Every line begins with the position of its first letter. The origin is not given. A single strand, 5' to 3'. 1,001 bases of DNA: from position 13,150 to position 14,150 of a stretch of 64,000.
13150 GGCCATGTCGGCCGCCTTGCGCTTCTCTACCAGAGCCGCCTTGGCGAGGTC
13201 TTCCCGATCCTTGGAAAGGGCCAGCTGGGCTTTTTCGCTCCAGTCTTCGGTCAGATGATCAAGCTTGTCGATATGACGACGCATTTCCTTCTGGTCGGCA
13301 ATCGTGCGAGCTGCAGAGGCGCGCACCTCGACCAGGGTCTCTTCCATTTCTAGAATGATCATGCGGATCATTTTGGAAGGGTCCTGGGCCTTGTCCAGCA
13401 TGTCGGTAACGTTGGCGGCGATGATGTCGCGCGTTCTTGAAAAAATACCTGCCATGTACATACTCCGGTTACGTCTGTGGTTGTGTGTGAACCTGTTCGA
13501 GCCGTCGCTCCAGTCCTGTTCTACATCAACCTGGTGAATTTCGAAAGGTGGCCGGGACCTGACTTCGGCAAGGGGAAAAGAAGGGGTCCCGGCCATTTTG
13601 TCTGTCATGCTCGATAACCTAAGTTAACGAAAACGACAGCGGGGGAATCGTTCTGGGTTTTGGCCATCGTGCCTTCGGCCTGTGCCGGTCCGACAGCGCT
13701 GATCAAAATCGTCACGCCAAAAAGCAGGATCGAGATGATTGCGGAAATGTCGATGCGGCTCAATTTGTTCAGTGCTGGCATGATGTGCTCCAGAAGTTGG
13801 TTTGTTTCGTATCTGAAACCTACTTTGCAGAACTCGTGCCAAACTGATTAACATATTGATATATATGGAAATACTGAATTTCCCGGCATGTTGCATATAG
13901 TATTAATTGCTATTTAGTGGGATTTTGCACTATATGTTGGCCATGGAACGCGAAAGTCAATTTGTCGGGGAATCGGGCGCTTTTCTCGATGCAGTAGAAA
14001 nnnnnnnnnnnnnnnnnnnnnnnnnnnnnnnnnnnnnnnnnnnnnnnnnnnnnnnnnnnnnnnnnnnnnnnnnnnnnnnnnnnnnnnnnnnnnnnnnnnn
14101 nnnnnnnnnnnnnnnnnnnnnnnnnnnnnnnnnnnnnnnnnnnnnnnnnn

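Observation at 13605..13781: Unlisted 58-aa exported micro-protein appears to be the first gene of the psp operon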

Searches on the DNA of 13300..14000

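Call 35: search_rna_families(source=window, start=13300, end=14000, threshold=evalue, max_evalue=1)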
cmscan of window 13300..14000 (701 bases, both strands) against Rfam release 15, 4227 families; matches with E-value up to 1: 0.
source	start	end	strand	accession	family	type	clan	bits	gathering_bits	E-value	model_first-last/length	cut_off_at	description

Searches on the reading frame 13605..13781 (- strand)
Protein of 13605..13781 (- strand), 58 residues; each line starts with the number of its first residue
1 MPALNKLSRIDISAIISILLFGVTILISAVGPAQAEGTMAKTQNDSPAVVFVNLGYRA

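Call 7: search_protein_families(library=pfam, proteins=[window:13605-13781:-], max_evalue=0.01)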
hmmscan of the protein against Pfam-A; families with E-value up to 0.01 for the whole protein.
window:13605-13781:- (58 aa): 0 families

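Call 49: search_protein_families(library=pfam, proteins=[window:13608-13781:-], max_evalue=1)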
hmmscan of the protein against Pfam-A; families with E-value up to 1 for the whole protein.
seq(58 aa): 1 family
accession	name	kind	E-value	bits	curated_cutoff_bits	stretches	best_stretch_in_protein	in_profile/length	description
PF14221.11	DUF4330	-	0.13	12.8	27.6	1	5-42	12-52/167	Domain of unknown function (DUF4330)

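Call 50: search_protein_families(library=ncbifam, proteins=[window:13608-13781:-], max_evalue=1)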
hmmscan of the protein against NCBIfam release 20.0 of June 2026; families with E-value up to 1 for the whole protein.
seq(58 aa): 2 families
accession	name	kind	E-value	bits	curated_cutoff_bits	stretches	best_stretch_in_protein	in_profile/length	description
TIGR03322.1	alt_F1F0_F0_C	exception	0.00062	20.3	130.85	1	11-42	4-35/86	alternate F1F0 ATPase, F0 subunit C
NF009998.0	PRK13468.1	equivalog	0.0011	19.2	116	1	11-42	5-36/88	F0F1 ATP synthase subunit C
